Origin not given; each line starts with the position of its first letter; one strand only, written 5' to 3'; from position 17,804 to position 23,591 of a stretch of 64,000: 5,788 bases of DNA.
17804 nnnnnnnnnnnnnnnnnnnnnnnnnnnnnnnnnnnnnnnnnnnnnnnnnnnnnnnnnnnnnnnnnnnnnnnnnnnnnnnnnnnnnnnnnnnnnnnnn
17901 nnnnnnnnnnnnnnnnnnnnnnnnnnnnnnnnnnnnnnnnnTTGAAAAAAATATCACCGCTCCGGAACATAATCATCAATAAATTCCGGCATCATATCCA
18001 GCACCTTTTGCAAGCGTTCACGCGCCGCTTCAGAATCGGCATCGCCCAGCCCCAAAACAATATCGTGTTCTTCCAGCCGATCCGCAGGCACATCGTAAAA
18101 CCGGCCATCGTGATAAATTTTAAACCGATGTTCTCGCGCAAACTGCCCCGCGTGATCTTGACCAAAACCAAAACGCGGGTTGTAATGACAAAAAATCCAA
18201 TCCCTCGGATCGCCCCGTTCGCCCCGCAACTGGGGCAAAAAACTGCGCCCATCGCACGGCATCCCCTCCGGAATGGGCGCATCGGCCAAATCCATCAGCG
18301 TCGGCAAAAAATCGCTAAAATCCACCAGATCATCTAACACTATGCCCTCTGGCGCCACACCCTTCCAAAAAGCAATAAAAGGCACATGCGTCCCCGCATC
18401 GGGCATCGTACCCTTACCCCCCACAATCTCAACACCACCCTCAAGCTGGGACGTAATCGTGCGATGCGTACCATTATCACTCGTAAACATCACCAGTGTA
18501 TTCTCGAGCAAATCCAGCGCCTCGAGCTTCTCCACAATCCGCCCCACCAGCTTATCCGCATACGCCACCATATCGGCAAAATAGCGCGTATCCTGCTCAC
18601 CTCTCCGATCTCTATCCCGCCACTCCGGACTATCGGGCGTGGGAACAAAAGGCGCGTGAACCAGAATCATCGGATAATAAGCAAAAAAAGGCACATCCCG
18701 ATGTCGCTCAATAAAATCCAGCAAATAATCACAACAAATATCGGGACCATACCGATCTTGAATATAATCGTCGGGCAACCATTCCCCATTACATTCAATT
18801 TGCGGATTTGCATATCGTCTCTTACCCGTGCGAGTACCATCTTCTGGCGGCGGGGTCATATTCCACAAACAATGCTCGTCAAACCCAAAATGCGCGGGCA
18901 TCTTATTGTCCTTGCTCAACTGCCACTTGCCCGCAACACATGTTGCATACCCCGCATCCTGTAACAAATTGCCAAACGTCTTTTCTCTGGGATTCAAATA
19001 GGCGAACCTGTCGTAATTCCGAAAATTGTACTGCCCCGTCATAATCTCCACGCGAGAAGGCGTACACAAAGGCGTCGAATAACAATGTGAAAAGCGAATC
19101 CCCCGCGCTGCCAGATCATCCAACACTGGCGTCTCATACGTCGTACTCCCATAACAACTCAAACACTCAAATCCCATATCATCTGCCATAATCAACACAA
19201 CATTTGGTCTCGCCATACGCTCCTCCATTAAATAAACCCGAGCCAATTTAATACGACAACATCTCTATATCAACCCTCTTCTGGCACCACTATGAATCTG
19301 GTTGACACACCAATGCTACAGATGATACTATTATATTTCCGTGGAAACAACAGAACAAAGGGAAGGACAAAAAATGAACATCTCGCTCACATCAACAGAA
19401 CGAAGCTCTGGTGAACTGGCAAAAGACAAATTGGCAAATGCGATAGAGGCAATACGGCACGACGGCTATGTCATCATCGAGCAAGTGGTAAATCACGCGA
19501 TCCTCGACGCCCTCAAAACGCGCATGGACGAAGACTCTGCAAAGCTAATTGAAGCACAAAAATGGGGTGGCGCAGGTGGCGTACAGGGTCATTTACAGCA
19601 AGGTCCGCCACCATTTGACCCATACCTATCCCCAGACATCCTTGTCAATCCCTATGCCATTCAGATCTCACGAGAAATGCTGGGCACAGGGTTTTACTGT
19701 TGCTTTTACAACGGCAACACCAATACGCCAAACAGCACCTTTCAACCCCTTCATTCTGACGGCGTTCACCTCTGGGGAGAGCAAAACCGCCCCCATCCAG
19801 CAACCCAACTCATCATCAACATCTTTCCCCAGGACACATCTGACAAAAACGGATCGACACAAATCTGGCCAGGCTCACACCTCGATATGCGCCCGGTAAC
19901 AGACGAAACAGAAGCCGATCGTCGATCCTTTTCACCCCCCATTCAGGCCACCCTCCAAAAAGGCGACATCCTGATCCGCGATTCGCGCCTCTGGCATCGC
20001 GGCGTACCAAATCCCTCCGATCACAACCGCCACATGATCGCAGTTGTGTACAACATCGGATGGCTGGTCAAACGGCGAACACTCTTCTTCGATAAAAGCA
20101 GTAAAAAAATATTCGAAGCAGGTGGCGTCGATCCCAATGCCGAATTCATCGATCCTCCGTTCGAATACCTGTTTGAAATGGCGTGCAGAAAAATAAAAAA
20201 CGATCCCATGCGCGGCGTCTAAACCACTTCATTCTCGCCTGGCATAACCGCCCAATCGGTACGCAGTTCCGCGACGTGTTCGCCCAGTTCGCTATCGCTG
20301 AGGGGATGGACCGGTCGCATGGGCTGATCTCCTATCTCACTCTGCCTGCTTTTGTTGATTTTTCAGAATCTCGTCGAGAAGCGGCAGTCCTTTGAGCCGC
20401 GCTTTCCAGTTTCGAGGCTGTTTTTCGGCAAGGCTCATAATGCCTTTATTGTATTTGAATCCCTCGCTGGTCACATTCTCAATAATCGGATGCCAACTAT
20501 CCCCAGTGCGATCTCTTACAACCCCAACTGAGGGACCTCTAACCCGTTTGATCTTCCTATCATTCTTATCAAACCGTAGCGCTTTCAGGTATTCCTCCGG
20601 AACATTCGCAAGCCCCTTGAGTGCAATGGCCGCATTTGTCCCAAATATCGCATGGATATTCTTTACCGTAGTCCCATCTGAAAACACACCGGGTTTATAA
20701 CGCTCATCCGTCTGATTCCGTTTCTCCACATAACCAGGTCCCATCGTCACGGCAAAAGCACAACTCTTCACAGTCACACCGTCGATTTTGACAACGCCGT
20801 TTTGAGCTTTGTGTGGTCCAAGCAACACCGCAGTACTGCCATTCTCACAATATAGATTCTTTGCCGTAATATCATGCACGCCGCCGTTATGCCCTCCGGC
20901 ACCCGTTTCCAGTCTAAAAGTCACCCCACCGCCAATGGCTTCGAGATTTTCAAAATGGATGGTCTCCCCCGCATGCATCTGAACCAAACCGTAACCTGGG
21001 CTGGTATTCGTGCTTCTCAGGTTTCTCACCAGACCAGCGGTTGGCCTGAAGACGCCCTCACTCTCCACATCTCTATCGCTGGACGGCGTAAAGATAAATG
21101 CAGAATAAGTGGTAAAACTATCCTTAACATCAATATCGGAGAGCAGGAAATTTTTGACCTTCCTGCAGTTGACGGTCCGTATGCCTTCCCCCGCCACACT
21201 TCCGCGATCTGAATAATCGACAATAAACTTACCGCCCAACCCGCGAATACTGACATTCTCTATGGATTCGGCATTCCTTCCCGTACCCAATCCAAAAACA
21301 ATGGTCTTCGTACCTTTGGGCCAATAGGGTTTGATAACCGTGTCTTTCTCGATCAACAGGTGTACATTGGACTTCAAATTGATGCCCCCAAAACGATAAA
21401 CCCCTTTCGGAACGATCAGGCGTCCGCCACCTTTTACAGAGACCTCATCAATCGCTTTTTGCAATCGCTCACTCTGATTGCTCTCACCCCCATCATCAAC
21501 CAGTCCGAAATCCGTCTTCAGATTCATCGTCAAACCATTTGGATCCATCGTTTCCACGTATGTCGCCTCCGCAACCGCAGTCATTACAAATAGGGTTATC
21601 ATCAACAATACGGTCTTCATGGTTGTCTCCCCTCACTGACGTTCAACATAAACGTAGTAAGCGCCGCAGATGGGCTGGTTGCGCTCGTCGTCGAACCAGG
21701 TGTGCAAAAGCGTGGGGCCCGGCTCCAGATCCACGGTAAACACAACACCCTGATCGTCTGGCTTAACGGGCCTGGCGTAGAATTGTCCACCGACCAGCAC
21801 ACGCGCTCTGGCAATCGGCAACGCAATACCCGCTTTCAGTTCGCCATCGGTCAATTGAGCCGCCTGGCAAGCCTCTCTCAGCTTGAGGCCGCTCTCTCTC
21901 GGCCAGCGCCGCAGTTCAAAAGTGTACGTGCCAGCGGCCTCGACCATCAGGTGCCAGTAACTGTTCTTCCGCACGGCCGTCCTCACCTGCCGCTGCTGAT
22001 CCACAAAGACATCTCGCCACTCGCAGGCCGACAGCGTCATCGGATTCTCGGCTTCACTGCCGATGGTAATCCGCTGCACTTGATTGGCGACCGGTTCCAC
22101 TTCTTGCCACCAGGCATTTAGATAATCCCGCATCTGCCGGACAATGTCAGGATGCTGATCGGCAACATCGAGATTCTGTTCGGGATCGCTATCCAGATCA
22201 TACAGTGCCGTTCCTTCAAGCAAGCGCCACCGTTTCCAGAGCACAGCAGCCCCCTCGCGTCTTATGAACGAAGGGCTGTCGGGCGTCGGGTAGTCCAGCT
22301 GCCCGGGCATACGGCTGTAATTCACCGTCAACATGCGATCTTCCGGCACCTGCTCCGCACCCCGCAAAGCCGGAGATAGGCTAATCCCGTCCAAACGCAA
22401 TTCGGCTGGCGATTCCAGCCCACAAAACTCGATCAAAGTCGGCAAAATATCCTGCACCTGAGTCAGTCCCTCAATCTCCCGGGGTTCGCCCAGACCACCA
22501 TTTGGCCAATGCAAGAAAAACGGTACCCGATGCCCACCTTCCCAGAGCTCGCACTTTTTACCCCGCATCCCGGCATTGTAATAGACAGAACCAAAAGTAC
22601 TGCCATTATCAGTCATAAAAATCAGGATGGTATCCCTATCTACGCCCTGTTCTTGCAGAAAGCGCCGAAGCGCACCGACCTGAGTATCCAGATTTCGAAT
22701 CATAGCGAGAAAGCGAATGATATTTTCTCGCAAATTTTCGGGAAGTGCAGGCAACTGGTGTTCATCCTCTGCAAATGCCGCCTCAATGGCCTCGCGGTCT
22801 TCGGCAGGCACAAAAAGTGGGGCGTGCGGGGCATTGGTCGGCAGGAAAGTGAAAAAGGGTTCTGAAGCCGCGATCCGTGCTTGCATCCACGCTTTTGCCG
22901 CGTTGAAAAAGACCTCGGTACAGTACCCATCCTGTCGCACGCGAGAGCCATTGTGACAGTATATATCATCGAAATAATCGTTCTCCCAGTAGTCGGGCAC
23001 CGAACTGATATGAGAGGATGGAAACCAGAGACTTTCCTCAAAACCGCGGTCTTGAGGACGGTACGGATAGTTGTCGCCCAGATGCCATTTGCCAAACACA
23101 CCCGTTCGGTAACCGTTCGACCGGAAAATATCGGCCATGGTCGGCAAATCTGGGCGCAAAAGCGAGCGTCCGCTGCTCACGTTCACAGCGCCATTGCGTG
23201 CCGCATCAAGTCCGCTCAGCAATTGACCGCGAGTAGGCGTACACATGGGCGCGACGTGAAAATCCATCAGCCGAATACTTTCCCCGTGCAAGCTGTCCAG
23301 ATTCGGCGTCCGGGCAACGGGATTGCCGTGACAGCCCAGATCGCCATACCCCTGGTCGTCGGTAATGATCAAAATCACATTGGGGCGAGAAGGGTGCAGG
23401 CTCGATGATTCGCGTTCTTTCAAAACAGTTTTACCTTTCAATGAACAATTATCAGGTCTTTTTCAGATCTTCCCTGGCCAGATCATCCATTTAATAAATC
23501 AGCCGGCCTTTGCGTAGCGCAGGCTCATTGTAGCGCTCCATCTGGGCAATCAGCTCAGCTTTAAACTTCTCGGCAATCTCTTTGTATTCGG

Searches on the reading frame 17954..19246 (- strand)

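Call 18: search_protein_families(library=pfam, proteins=[window:17954-19246:-], max_evalue=0.001)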
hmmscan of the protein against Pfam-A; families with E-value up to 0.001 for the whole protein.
window:17954-19246:- (430 aa): 3 families
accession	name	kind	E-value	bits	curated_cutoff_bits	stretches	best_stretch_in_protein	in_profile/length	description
PF00884.28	Sulfatase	-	3.9e-52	177.9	25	1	14-322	1-300/301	Sulfatase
PF16347.10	SGSH_C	-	2.5e-06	28.1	29.3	1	280-377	10-106/154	N-sulphoglucosamine sulphohydrolase, C-terminal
PF01663.27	Phosphodiest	-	4e-05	23.8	23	0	204-263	179-224/342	Type I phosphodiesterase / nucleotide pyrophosphatase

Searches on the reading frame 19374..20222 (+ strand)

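Call 3: search_protein_families(library=pfam, proteins=[window:19374-20222:+], max_evalue=0.01)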
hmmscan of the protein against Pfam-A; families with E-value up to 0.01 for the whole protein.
window:19374-20222:+ (282 aa): 1 family
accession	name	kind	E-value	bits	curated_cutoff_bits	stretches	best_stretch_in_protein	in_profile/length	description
PF05721.19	PhyH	-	9.1e-16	59.2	22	1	28-221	2-213/213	Phytanoyl-CoA dioxygenase (PhyH)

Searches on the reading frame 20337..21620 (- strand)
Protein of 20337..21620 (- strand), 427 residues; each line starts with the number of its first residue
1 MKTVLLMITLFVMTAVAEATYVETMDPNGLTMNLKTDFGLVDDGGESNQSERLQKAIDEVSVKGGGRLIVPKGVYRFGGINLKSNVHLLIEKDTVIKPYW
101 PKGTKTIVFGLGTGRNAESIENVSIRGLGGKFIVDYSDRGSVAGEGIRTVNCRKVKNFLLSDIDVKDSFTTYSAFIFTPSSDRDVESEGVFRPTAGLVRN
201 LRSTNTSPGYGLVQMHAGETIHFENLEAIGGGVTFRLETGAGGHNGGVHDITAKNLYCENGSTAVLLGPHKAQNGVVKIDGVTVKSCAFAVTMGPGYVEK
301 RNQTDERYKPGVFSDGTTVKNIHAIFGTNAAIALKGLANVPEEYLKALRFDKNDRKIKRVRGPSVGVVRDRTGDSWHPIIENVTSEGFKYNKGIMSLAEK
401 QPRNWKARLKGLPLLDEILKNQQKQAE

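Call 18: search_protein_families(library=pfam, proteins=[window:20337-21620:-], max_evalue=0.001)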
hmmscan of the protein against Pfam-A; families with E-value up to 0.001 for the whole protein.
window:20337-21620:- (427 aa): 1 family
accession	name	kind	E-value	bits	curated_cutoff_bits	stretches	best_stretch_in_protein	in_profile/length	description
PF12708.12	Pect-lyase_RHGA_epim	-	2.2e-05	24.8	27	0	36-88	5-58/213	Rhamnogalacturonase A/epimerase, pectate lyase-like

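Call 39: search_protein_families(library=ncbifam, proteins=[window:20337-21620:-], max_evalue=0.01)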
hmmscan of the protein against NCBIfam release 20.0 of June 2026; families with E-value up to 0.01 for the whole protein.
window:20337-21620:- (427 aa): 5 families
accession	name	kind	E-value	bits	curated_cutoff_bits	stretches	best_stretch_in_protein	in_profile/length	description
NF049892.1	AlphdgalacturondseBT4155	equivalog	1.6e-09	37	800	1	36-97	54-114/454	alpha-d-galacturonidase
NF049899.1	RhamgalacuronBT4153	equivalog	1.7e-09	36.9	650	1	36-97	50-110/432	rhamnogalacturonidase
NF049898.1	RhamgalacuronBT4146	equivalog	2.5e-09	36.4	500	1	37-97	3-62/445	rhamnogalacturonidase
NF051861.1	PolglcturonPglBAgro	equivalog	4.2e-08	32.3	600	1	46-98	8-60/437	polygalacturonase PglB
NF051860.1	PolglcturonPglAAgro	equivalog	0.0011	17.8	600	1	37-97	94-152/502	polygalacturonase PglA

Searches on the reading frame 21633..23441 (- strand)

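Call 18: search_protein_families(library=pfam, proteins=[window:21633-23441:-], max_evalue=0.001)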
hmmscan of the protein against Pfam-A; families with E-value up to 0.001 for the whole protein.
window:21633-23441:- (602 aa): 2 families
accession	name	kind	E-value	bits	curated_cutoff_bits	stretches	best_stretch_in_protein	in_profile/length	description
PF00884.28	Sulfatase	-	2.2e-50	172.1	25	1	20-339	1-298/301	Sulfatase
PF16347.10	SGSH_C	-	2e-06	28.5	29.3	1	299-442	11-149/154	N-sulphoglucosamine sulphohydrolase, C-terminal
